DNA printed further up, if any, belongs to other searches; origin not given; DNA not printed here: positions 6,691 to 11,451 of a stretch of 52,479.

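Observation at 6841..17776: Sigma-54-promoted, translationally coupled 7-gene unit linking a cyclase, a prenyl-diphosphate synthase, lipid-handling proteins and a giant flavoprotein: candidate undescribed isoprenoid-lipid system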

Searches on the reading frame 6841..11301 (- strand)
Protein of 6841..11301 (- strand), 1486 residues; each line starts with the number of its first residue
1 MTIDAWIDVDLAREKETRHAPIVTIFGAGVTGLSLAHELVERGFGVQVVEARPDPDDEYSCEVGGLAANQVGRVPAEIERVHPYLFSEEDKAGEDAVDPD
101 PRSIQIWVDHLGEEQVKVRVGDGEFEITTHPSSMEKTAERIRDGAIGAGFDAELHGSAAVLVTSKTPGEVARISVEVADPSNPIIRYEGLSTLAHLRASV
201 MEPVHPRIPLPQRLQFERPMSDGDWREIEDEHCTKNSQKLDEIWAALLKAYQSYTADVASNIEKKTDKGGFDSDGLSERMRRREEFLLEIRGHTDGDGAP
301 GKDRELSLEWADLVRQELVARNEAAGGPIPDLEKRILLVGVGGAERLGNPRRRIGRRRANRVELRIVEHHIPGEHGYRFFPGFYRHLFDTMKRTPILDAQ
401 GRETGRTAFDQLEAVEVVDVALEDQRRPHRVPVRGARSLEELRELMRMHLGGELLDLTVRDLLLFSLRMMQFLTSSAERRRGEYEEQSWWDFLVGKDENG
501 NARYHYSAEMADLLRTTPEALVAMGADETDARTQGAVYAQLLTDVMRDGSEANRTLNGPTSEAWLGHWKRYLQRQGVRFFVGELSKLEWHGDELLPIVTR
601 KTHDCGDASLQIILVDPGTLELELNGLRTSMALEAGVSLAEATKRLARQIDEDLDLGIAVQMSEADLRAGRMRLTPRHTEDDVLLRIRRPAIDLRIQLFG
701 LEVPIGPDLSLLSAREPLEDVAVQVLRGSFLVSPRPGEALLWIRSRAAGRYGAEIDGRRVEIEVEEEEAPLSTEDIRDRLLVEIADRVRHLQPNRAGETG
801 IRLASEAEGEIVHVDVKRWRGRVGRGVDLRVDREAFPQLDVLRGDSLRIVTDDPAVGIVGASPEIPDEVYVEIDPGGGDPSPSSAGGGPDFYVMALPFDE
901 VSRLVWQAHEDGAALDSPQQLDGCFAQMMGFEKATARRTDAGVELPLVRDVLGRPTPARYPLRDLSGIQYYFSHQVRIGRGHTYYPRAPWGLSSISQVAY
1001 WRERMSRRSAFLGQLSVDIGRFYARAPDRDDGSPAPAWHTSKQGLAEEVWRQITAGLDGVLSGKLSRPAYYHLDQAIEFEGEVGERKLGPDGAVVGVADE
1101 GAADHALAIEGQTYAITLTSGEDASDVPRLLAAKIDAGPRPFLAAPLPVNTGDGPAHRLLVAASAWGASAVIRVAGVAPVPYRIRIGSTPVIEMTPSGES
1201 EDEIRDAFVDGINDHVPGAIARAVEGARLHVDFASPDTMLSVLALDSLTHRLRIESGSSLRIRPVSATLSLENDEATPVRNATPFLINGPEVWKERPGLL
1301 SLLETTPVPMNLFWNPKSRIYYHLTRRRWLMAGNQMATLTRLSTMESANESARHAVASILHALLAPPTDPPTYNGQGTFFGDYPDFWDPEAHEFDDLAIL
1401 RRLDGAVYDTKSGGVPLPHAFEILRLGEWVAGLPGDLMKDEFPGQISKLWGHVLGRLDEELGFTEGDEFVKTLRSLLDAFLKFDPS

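Call 5: search_protein_families(library=pfam, proteins=[window:6841-11301:-], max_evalue=0.01)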
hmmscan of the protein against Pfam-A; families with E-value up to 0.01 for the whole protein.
window:6841-11301:- (1486 aa): 2 families
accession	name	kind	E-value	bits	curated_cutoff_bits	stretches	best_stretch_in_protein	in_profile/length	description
PF01266.30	DAO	-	2.5e-06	27.7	27.9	1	23-71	2-50/353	FAD dependent oxidoreductase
PF13450.12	NAD_binding_8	-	0.00012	22.7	21.9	1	25-55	1-31/68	NAD(P)-binding Rossmann-like domain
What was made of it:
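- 6841..11301 (-): g7: giant FAD flavoprotein (1486 aa) with a PDS/amine-oxidase-type core split by an OmpA-like insert (about residues 276-366) and two further large inserts. The N-terminal Rossmann motif hits DAO and NAD_binding_8 (call 5).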

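Call 6: search_protein_families(library=ncbifam, proteins=[window:6841-11301:-], max_evalue=1)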
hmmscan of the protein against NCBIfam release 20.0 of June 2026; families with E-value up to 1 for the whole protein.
window:6841-11301:- (1486 aa): 32 families (the best 25 are shown)
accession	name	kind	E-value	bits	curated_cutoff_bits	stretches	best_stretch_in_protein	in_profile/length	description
NF005560.0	PRK07233.1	equivalog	7.7e-05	21.7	252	1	23-68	3-40/435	hypothetical protein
TIGR02352.1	thiamin_ThiO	equivalog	0.00041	19.5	250.8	1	23-58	1-35/351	glycine oxidase ThiO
NF002480.1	PRK01747.1-1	equivalog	0.00051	18.6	540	1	12-71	240-299/645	bifunctional tRNA (5-methylaminomethyl-2-thiouridine)(34)-methyltransferase MnmC2/FAD-dependent 5-carboxymethylaminomethyl-2-thiouridine(34)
NF004832.0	PRK06184.1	subfamily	0.00062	18.6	476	1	23-55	9-41/506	hypothetical protein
NF002481.1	PRK01747.1-2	equivalog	0.00079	18.3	600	1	15-66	236-284/611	bifunctional tRNA (5-methylaminomethyl-2-thiouridine)(34)-methyltransferase MnmC2/FAD-dependent 5-carboxymethylaminomethyl-2-thiouridine(34)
TIGR03467.1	HpnE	equivalog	0.0013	18.1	283.05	1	23-53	1-31/430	hydroxysqualene dehydroxylase HpnE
TIGR03197.1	MnmC_Cterm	equivalog_domain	0.0013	17.9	174.2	1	23-81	2-60/400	FAD-dependent 5-carboxymethylaminomethyl-2-thiouridine(34) oxidoreductase MnmC1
NF053611.1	YiaD_Gzip_OmpA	equivalog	0.004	16.9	175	1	276-366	124-206/206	YiaD family glycine zipper/OmpA-like lipoprotein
NF050086.1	pipecolate_AmaA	exception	0.0057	15.3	600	1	20-66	25-71/425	L-pipecolate oxidase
NF005313.0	PRK06847.1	subfamily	0.0062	15.5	372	1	23-55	7-39/375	hypothetical protein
NF001933.0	PRK00711.1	subfamily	0.0066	15.5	383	1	23-65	3-45/429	D-amino acid dehydrogenase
TIGR01316.1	gltA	equivalog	0.014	14.2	471.75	1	14-55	127-168/449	NADPH-dependent glutamate synthase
NF005720.0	PRK07538.1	subfamily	0.015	14.3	400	1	23-53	5-35/418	hypothetical protein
NF045637.1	carotdesatCrtDProt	equivalog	0.019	13.5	580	1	23-55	1-33/485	1-hydroxycarotenoid 3,4-desaturase CrtD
TIGR03364.1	HpnW_proposed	hypoth_equivalog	0.02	14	285.1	1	23-55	3-35/365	TIGR03364 family FAD-dependent oxidoreductase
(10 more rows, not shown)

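Call 7: search_protein_families(library=pfam, proteins=[window:6841-11301:-], max_evalue=10)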
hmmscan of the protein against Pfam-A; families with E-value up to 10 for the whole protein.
window:6841-11301:- (1486 aa): 8 families
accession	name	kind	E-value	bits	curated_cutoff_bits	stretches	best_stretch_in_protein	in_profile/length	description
PF01266.30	DAO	-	2.5e-06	27.7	27.9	1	23-71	2-50/353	FAD dependent oxidoreductase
PF13450.12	NAD_binding_8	-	0.00012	22.7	21.9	1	25-55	1-31/68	NAD(P)-binding Rossmann-like domain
PF01494.25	FAD_binding_3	-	0.011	15.4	22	1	23-54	4-35/349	FAD binding domain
PF00691.25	OmpA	-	0.017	15.9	27.2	1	284-349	27-87/98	OmpA family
PF21799.2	MurD-like_N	-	0.02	15.6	27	1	23-56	3-36/88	Mur ligase MurD-like, N-terminal domain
PF00070.33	Pyr_redox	-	0.1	13.5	22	1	23-55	2-34/82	Pyridine nucleotide-disulphide oxidoreductase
PF07992.20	Pyr_redox_2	-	0.13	12.1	26.1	1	14-56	138-178/291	Pyridine nucleotide-disulphide oxidoreductase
PF17318.7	DUF5361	-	0.33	11.3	26.8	0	895-913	9-27/36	Family of unknown function (DUF5361)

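Call 9: find_homologous_proteins(query=window:6841-11301:-, max_evalue=0.00001)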
Query window:6841-11301:- (1486 aa): 197 proteins with E <= 0.00001 among 8000 candidates; the best 120 are listed.
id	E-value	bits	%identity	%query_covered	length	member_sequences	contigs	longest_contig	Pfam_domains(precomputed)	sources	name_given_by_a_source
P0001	0.0e+0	3374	100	100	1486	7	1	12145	PF01266.31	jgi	jgi:hypothetical protein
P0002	0.0e+0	2250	69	100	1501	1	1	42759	PF01266.31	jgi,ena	-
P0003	5.5e-283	960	39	100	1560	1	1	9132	-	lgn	-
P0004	3.4e-277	941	39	98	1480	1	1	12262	-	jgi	jgi:hypothetical protein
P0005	2.4e-276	938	40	100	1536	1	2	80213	-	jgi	jgi:hypothetical protein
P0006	2.4e-276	938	38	100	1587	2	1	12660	-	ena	-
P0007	9.8e-274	930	39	99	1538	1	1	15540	-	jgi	jgi:hypothetical protein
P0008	7.1e-273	927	40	100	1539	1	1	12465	PF01266.31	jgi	jgi:hypothetical protein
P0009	1.8e-268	912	40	97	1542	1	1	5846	PF01266.31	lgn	-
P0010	1.7e-262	892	39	99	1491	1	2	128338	PF00691.26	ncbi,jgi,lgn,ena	-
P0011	4.0e-262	891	45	45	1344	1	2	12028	-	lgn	-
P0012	1.3e-253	863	38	100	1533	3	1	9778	PF01266.31,PF13450.13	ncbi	-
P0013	1.5e-245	836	43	38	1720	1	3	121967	-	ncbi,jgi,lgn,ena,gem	-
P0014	5.8e-237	808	38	99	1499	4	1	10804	PF01266.31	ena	-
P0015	1.3e-230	787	45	40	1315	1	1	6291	-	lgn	-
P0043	9.8e-157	542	35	36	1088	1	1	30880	PF00691.26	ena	-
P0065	1.5e-124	435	36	27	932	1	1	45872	PF00691.26,PF13450.13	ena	-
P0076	2.7e-117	411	35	23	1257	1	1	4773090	PF01266.31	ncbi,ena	-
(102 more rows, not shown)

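Call 10: find_encoding_contigs(protein=P0002, flank=10000, max_places=2)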
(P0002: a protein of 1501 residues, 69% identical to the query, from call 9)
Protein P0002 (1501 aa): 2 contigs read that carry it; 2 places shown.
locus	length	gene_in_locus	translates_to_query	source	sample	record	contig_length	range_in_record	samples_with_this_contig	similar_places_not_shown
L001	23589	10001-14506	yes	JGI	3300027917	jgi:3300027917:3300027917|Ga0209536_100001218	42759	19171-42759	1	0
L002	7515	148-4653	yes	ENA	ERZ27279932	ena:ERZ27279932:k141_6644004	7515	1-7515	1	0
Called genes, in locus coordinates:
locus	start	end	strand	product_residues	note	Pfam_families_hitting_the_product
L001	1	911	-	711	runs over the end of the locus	PF13231:PMT_2 (weak)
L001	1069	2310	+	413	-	PF00067:p450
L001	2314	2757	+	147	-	PF10604:Polyketide_cyc2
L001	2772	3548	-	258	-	PF00561:Abhydrolase_1, PF12146:Hydrolase_4, PF12697:Abhydrolase_6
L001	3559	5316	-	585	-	PF13185:GAF_2, PF01590:GAF, PF00158:Sigma54_activat, PF13191:AAA_16 (weak), PF14532:Sigma54_activ_2, PF00004:AAA (weak), PF07728:AAA_5, PF25601:AAA_lid_14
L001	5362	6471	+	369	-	PF00211:Guanylate_cyc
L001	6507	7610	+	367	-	PF00348:polyprenyl_synt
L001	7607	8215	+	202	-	-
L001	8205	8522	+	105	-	-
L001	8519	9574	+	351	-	-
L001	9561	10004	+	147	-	-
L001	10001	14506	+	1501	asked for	PF01266:DAO (weak)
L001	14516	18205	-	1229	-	PF00069:Pkinase, PF07714:PK_Tyr_Ser-Thr, PF13191:AAA_16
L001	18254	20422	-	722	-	PF01011:PQQ, PF13360:PQQ_2, PF13570:Beta-prop_ACSF4 (faint), PF00034:Cytochrom_C (faint), PF01011:PQQ, PF13360:PQQ_2, PF13442:Cytochrome_CBB3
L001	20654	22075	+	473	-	PF00115:COX1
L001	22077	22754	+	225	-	PF02433:FixO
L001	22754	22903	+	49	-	PF05545:FixQ (weak)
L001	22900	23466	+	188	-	PF14715:FixP_N, PF00034:Cytochrom_C (weak), PF13442:Cytochrome_CBB3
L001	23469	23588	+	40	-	?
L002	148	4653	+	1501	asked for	PF01266:DAO (weak)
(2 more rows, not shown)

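Call 11: find_encoding_contigs(protein=P0010, flank=10000, max_places=2)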
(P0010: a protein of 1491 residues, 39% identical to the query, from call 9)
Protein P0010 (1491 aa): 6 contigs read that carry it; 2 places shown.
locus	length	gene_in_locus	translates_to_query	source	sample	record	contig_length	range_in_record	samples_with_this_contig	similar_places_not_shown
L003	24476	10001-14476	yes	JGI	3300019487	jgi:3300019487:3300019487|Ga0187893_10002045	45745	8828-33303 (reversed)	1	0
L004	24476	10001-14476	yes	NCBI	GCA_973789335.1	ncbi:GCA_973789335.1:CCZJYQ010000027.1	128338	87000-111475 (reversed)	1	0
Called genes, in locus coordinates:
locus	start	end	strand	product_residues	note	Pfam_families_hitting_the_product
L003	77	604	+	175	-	PF05099:TerB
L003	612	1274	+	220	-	PF00881:Nitroreductase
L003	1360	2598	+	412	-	PF25371:DUF7884, PF02353:CMAS, PF13489:Methyltransf_23, PF05175:MTS (weak), PF08241:Methyltransf_11, PF08242:Methyltransf_12, PF13649:Methyltransf_25, PF13847:Methyltransf_31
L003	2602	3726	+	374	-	PF01266:DAO, PF01494:FAD_binding_3 (faint), PF13450:NAD_binding_8 (weak)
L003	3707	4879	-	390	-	PF00149:Metallophos, PF12850:Metallophos_2 (faint)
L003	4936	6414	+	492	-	PF00135:COesterase, PF20434:BD-FAE, PF07859:Abhydrolase_3 (faint)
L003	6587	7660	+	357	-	PF00348:polyprenyl_synt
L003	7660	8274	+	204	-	-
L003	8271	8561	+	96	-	-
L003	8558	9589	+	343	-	-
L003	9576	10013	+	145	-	-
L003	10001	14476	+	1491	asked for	PF00691:OmpA (faint)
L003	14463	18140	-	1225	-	PF00069:Pkinase, PF07714:PK_Tyr_Ser-Thr, PF13191:AAA_16, PF13401:AAA_22 (faint)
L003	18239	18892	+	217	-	PF00440:TetR_N, PF17918:TetR_C_15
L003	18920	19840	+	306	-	-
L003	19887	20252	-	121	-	PF04241:DUF423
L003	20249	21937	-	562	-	PF00920:ILVD_EDD_N, PF24877:ILV_EDD_C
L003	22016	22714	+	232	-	PF01596:Methyltransf_3, PF13578:Methyltransf_24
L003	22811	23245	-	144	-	-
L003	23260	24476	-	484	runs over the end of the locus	PF03055:RPE65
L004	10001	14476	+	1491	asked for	PF00691:OmpA (faint)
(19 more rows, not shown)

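Call 13: find_encoding_contigs(protein=P0013, flank=10000, max_places=1)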
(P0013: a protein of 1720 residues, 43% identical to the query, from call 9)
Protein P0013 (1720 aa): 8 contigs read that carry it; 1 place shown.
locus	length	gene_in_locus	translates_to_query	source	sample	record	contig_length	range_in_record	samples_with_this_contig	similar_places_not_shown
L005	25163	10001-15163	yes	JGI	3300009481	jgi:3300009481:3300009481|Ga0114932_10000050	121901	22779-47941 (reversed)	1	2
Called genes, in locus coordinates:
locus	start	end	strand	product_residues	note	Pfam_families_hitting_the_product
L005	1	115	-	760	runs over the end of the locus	PF02516:STT3, PF18079:AglB_L1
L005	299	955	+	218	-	-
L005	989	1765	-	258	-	PF00535:Glycos_transf_2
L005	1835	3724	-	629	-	PF13231:PMT_2, PF07719:TPR_2 (faint), PF13181:TPR_8 (faint), PF13428:TPR_14 (faint), PF00515:TPR_1 (faint), PF13432:TPR_16 (weak), PF14559:TPR_19 (weak)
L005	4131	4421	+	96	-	-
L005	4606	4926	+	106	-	-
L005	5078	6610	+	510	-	PF01590:GAF, PF13185:GAF_2, PF00158:Sigma54_activat, PF13191:AAA_16 (weak), PF14532:Sigma54_activ_2, PF00004:AAA (weak), PF07728:AAA_5, PF25601:AAA_lid_14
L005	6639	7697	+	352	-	PF00348:polyprenyl_synt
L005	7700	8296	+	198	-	-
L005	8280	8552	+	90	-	-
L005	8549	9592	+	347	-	-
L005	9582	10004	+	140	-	-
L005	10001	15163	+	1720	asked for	-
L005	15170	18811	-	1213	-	PF00069:Pkinase, PF07714:PK_Tyr_Ser-Thr, PF03109:ABC1 (weak), PF13191:AAA_16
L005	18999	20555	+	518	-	PF01979:Amidohydro_1 (faint), PF07969:Amidohydro_3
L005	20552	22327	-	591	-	PF07992:Pyr_redox_2 (faint), PF00743:FMO-like, PF01266:DAO (faint), PF13450:NAD_binding_8, PF13738:Pyr_redox_3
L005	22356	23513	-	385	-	PF02771:Acyl-CoA_dh_N, PF02770:Acyl-CoA_dh_M, PF00441:Acyl-CoA_dh_1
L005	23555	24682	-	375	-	PF02771:Acyl-CoA_dh_N, PF02770:Acyl-CoA_dh_M, PF00441:Acyl-CoA_dh_1, PF08028:Acyl-CoA_dh_2 (weak)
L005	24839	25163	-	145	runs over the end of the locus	-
